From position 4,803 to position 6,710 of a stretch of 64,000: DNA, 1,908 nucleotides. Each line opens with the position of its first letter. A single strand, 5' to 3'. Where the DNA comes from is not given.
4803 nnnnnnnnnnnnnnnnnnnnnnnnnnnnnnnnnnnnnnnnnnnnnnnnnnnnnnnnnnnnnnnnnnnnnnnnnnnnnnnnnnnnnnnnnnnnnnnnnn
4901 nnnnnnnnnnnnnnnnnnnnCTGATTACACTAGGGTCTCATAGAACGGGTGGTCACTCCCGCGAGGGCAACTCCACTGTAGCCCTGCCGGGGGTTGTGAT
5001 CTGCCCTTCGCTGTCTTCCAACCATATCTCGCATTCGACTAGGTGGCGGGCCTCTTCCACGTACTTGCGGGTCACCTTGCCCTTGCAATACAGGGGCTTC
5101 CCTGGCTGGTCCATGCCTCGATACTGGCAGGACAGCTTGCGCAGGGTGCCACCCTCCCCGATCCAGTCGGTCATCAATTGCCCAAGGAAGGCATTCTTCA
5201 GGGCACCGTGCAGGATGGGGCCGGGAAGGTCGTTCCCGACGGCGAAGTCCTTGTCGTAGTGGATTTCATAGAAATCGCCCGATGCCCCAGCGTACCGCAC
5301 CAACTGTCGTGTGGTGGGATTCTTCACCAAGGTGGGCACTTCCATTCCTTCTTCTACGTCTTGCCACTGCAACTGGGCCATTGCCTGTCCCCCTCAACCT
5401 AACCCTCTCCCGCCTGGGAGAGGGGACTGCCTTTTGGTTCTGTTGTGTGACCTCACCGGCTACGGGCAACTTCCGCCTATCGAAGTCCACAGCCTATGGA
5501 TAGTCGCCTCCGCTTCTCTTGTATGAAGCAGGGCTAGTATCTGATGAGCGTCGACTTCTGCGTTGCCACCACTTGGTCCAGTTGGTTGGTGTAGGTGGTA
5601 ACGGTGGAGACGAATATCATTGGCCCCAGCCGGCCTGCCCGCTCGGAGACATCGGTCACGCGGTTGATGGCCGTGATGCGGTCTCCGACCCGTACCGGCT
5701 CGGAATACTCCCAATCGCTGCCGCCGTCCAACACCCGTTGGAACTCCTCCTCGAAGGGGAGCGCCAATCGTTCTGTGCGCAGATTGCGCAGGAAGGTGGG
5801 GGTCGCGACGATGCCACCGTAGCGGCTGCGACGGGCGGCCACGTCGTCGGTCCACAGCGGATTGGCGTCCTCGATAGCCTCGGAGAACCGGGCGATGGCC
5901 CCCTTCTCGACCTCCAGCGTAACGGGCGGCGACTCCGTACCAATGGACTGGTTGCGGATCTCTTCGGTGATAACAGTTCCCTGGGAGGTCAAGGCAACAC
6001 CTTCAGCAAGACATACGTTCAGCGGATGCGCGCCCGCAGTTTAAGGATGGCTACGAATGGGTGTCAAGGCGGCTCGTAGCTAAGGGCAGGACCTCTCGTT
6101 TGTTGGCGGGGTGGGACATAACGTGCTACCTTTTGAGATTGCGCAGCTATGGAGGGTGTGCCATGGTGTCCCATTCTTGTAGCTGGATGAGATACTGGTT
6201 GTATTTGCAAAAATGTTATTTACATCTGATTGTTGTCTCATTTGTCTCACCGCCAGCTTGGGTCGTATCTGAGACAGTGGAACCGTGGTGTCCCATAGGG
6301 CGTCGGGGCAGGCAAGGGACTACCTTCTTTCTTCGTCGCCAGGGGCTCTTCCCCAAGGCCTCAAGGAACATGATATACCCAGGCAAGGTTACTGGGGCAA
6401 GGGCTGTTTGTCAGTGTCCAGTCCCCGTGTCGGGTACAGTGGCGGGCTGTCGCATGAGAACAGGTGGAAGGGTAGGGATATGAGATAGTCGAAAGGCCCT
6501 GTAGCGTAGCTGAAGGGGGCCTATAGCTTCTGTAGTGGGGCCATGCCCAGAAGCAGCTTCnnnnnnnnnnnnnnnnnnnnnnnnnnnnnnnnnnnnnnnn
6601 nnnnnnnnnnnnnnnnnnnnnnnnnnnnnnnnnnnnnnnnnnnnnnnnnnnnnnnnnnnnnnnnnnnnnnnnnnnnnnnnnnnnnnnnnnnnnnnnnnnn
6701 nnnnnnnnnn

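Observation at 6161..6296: Locus D shares an exact 18-mer with locus A and a 13/14 match with locus B: a dispersed element family with common scaffold words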

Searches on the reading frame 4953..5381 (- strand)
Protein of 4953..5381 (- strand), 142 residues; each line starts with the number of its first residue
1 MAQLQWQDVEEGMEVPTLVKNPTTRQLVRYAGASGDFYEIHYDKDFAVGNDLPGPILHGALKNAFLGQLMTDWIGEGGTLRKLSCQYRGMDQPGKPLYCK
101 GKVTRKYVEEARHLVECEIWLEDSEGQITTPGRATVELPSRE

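Call 16: find_encoding_contigs(protein=window:4953-5381:-, flank=10000, max_places=6)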
Protein window:4953-5381:- (142 aa): 1 contig read that carries it; 1 place shown.
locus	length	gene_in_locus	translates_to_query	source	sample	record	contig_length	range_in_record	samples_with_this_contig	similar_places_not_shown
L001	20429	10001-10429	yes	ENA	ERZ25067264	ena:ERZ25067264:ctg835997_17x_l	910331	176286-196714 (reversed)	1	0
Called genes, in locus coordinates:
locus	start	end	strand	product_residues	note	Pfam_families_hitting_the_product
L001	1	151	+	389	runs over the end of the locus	PF00266:Aminotran_5, PF00155:Aminotran_1_2 (weak), PF01041:DegT_DnrJ_EryC1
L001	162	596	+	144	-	PF00583:Acetyltransf_1, PF13673:Acetyltransf_10, PF13508:Acetyltransf_7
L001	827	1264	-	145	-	-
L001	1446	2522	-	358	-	PF02615:Ldh_2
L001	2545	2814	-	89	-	-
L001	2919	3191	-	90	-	-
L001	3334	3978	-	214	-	PF08241:Methyltransf_11, PF01209:Ubie_methyltran (weak), PF08242:Methyltransf_12 (weak), PF13649:Methyltransf_25 (weak), PF13847:Methyltransf_31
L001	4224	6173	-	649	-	PF16177:ACAS_N, PF00501:AMP-binding, PF13193:AMP-binding_C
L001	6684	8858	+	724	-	PF00580:UvrD-helicase, PF13086:AAA_11 (faint), PF13245:AAA_19, PF13604:AAA_30 (faint), PF01443:Viral_helicase1 (faint), PF13361:UvrD_C, PF13538:UvrD_C_2, PF21196:PcrA_UvrD_tudor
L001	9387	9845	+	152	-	PF13452:FAS1_DH_region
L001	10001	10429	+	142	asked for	PF01575:MaoC_dehydratas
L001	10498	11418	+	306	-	PF00106:adh_short, PF08659:KR, PF13561:adh_short_C2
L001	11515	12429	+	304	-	PF00106:adh_short, PF08659:KR, PF13561:adh_short_C2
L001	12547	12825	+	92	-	PF22513:FitA-like_RHH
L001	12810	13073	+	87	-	-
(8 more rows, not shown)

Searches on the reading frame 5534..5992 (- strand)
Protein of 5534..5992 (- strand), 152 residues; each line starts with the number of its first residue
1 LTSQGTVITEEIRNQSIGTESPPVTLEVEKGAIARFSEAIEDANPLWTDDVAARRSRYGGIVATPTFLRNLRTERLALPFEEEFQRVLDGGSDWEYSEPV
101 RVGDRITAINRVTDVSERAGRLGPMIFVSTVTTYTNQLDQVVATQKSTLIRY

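Call 22: find_related_loci(query=window:5534-5992:-, collection=genome_contigs, flank=10000)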
Query window:5534-5992:- (152 aa) in genome_contigs; peptide patterns used: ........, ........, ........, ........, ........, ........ (x = any residue, [..] = any of these).
599 stretches matched a pattern (row limit reached: there are more); 14 encode a relative of the query (tblastn E <= 1e-3); 14 distinct loci.
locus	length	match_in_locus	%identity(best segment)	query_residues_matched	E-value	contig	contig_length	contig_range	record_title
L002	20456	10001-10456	93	1-152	5e-93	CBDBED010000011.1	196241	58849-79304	MAG: Dehalococcoidia bacterium isolate 5625331d-cfd1-4067-b2ed-0d0e62f3ee82 genome assembly, contig: contig_11, whole ge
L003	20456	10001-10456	88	1-152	8e-89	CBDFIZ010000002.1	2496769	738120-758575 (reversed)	MAG: Dehalococcoidia bacterium isolate bbcfa8fe-e5b4-4dc8-882b-9555aaa6a448 genome assembly, contig: contig_2, whole gen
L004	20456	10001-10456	89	1-152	9e-89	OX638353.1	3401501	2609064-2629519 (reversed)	MAG: uncultured Dehalococcoidia bacterium isolate caae0dea-c4e0-4340-bdfb-0144304000aa genome assembly, chromosome: 1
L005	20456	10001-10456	86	1-152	3e-87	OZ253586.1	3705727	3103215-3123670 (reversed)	MAG: Dehalococcoidia bacterium isolate d3159264-bc79-429f-a3e1-480caf473a69 genome assembly, chromosome: 1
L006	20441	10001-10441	68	6-152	4e-65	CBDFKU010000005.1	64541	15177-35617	MAG: Dehalococcoidia bacterium isolate a7bf128d-a2e1-49ec-b4e9-dcd6821f012d genome assembly, contig: contig_5, whole gen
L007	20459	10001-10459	61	1-152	1e-58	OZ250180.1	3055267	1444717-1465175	MAG: Dehalococcoidia bacterium isolate 83759f26-b041-4e0e-ab00-00081dda6eed genome assembly, chromosome: 1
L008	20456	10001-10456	60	1-152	3e-54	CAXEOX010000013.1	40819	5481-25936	MAG TPA_asm: uncultured bacterium isolate ERR599159_concoct_54 genome assembly, contig: ERZ842013.242, whole genome shot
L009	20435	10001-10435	61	8-152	1e-53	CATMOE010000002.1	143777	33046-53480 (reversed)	MAG: uncultured Dehalococcoidia bacterium isolate SRR3967319_bin.3_MetaWRAP_v1.3_MAG genome assembly, contig: ERZ508525.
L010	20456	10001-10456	57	1-152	2e-52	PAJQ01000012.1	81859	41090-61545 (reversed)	MAG: Chloroflexota bacterium isolate SAT91 144888, whole genome shotgun sequence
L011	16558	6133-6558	55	12-152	2e-51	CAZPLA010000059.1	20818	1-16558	MAG TPA_asm: uncultured Dehalococcoidia bacterium isolate SRP092796_co1_203 genome assembly, contig: k141_2595039, whole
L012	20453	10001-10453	51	1-152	2e-47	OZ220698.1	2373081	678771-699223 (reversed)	MAG: Dehalococcoidia bacterium isolate 1c31877f-31fb-4be5-889e-2983ccd84c47 genome assembly, chromosome: 1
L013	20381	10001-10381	57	26-152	1e-46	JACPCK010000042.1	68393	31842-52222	MAG: Chloroflexi bacterium isolate NC_groundwater_281_Ag_S-0.65um_61_16 S6_GD2017_2_S65_scaffold_444, whole genome shotg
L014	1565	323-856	29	2-150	5e-17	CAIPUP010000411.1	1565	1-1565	MAG: uncultured beta proteobacterium isolate ErkenSummer_bin-4116 genome assembly, contig: bin-4116:411/429, whole genom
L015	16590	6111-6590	30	19-150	1e-15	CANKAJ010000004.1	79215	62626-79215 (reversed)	MAG: Betaproteobacteria bacterium isolate RH-23may17-977 genome assembly, contig: RH-23may17-C2165, whole genome shotgun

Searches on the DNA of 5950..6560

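Call 51: search_rna_families(source=window, start=5950, end=6560, threshold=evalue, max_evalue=5)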
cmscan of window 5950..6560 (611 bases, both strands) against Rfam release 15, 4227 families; matches with E-value up to 5: 1.
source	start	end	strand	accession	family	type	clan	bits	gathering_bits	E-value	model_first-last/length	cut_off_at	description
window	6367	6451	+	RF02769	Ysr202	Gene; sRNA;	-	11.4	315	0.85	74-214/282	no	Yersinia sRNA 202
